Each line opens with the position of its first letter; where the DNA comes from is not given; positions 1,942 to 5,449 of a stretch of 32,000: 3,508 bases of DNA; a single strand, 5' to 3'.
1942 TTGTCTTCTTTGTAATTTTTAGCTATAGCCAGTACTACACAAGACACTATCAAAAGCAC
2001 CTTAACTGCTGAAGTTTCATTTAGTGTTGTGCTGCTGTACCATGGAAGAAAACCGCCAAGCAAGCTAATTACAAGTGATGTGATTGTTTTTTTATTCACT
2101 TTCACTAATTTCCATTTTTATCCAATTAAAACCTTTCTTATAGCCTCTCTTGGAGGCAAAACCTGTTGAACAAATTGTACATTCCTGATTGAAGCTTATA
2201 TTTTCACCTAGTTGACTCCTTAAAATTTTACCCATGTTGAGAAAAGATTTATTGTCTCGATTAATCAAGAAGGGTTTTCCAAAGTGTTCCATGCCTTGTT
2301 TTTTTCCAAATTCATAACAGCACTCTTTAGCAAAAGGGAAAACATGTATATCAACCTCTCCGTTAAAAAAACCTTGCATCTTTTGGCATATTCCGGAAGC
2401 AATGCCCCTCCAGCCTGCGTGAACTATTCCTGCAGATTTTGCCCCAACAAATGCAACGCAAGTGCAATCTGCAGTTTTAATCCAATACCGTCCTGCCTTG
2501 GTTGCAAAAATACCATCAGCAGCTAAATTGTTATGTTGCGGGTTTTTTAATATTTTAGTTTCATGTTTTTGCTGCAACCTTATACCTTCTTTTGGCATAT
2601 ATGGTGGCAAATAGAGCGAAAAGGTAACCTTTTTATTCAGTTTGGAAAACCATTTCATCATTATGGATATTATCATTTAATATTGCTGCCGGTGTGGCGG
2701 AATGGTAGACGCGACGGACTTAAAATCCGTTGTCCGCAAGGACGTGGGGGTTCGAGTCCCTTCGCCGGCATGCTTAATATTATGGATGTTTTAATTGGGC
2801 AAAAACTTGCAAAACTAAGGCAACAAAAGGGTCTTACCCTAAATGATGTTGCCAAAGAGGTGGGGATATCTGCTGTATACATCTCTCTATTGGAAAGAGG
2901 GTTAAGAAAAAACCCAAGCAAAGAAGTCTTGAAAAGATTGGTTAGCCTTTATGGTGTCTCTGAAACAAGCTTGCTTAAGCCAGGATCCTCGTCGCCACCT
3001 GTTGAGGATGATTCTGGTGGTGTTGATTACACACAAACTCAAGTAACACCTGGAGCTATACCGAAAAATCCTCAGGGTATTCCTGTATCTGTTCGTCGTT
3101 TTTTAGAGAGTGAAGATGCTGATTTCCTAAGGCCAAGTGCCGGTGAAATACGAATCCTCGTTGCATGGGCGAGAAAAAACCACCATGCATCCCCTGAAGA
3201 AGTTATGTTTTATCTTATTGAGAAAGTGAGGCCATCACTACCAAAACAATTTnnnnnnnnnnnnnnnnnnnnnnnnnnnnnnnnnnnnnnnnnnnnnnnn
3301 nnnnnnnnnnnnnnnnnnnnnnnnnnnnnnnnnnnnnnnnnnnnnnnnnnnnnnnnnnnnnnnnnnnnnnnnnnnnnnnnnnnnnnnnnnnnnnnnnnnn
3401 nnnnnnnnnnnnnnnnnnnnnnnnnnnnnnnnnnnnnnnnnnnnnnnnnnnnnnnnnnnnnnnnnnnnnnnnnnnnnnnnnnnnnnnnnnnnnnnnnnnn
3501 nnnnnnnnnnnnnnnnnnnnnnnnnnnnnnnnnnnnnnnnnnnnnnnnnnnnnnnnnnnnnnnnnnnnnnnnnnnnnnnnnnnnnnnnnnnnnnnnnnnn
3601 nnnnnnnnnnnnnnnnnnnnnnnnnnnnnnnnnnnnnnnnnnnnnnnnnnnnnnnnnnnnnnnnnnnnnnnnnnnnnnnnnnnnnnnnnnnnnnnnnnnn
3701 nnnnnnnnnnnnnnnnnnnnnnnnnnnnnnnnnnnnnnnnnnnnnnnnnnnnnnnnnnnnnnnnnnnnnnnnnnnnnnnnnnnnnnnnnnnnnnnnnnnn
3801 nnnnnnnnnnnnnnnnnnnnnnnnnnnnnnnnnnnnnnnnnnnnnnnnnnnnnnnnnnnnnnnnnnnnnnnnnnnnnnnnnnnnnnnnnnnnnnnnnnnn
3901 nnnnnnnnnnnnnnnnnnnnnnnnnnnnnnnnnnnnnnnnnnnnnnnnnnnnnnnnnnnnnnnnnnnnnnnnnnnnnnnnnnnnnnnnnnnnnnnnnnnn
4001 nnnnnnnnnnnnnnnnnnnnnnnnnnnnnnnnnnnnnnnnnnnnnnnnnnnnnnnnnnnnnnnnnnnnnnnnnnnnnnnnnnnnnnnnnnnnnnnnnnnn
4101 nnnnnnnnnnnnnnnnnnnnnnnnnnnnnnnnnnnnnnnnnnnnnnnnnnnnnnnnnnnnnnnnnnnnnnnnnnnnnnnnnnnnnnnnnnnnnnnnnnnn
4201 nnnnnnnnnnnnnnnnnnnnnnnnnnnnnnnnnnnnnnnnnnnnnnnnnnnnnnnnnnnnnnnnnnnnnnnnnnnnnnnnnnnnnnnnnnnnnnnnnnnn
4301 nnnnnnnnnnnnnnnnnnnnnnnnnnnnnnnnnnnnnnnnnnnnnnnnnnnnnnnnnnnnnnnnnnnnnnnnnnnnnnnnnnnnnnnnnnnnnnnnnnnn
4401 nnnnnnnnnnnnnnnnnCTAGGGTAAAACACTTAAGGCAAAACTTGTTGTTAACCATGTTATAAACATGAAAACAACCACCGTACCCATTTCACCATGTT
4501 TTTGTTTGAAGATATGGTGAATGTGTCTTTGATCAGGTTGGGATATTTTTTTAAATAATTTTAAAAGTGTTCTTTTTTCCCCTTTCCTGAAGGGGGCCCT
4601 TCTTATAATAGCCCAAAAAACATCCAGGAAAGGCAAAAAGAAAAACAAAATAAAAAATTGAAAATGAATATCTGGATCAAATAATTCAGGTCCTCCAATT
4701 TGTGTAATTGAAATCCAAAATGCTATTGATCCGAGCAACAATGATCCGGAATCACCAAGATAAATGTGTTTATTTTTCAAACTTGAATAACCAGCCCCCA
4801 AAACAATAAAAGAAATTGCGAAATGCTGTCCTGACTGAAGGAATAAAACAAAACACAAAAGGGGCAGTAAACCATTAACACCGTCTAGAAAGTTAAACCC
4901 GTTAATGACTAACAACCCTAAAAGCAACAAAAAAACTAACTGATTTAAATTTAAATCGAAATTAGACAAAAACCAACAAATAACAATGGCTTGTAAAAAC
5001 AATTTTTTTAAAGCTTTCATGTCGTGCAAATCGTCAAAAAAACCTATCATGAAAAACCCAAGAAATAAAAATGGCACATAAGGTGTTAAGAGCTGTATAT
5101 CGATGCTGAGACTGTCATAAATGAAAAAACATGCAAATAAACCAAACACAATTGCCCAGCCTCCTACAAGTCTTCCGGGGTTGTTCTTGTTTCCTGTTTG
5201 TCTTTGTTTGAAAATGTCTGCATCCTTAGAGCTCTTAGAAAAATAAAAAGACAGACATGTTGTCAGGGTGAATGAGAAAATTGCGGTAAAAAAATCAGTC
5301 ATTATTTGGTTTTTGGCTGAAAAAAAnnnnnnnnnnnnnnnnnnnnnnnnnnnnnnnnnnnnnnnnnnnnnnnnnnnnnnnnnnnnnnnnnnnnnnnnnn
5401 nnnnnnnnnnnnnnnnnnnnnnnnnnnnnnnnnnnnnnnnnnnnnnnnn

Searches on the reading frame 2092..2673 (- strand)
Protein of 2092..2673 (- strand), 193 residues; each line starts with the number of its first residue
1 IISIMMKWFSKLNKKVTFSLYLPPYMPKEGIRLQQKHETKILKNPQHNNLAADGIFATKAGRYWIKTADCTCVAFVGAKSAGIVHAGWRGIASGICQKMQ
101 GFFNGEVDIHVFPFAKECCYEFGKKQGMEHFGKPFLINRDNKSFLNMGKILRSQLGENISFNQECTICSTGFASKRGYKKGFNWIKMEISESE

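Call 21: search_protein_families(library=pfam, proteins=[window:2092-2673:-], max_evalue=0.00001)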
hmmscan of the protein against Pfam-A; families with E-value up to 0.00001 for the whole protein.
window:2092-2673:- (193 aa): 1 family
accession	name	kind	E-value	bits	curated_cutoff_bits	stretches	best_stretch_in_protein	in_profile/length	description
PF02578.20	Cu-oxidase_4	-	5.7e-14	52.6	22.9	1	31-175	47-223/238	Multi-copper polyphenol oxidoreductase laccase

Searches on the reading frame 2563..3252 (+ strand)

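Call 80: search_protein_families(library=pfam, proteins=[window:2563-3252:+], max_evalue=0.001)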
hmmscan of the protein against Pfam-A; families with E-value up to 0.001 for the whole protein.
window:2563-3252:+ (230 aa): 5 families
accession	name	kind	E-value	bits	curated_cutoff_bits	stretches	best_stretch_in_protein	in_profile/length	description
PF01381.28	HTH_3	-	2.7e-14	53.4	23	1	82-135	1-53/55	Helix-turn-helix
PF13560.12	HTH_31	-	4.6e-14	52.9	27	1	78-135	2-59/64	Helix-turn-helix domain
PF12844.13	HTH_19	-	8.4e-11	42.1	30.2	1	79-138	1-59/64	Helix-turn-helix domain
PF13413.12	HTH_25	-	7.6e-05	22.9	24.6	1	82-113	2-33/62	Helix-turn-helix domain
PF13443.12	HTH_26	-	0.0008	20.1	22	0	81-133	1-53/63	Cro/C1-type HTH DNA-binding domain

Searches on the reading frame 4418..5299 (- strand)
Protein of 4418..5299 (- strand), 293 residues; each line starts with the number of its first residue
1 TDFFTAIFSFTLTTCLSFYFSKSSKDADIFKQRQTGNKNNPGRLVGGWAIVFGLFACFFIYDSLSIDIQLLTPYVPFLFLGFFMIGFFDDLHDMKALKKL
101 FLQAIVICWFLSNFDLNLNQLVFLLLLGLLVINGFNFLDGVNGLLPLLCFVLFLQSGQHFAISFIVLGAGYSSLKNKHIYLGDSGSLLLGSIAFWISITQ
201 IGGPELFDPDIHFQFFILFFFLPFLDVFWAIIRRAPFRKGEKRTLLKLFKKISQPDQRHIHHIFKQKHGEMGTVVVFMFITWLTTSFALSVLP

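Call 21: search_protein_families(library=pfam, proteins=[window:4418-5299:-], max_evalue=0.00001)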
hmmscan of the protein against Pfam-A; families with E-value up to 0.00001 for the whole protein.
window:4418-5299:- (293 aa): 1 family
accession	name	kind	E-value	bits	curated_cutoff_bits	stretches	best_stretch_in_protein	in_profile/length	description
PF00953.26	Glycos_transf_4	-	6.1e-10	39.8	27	1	77-199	6-158/160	Glycosyl transferase family 4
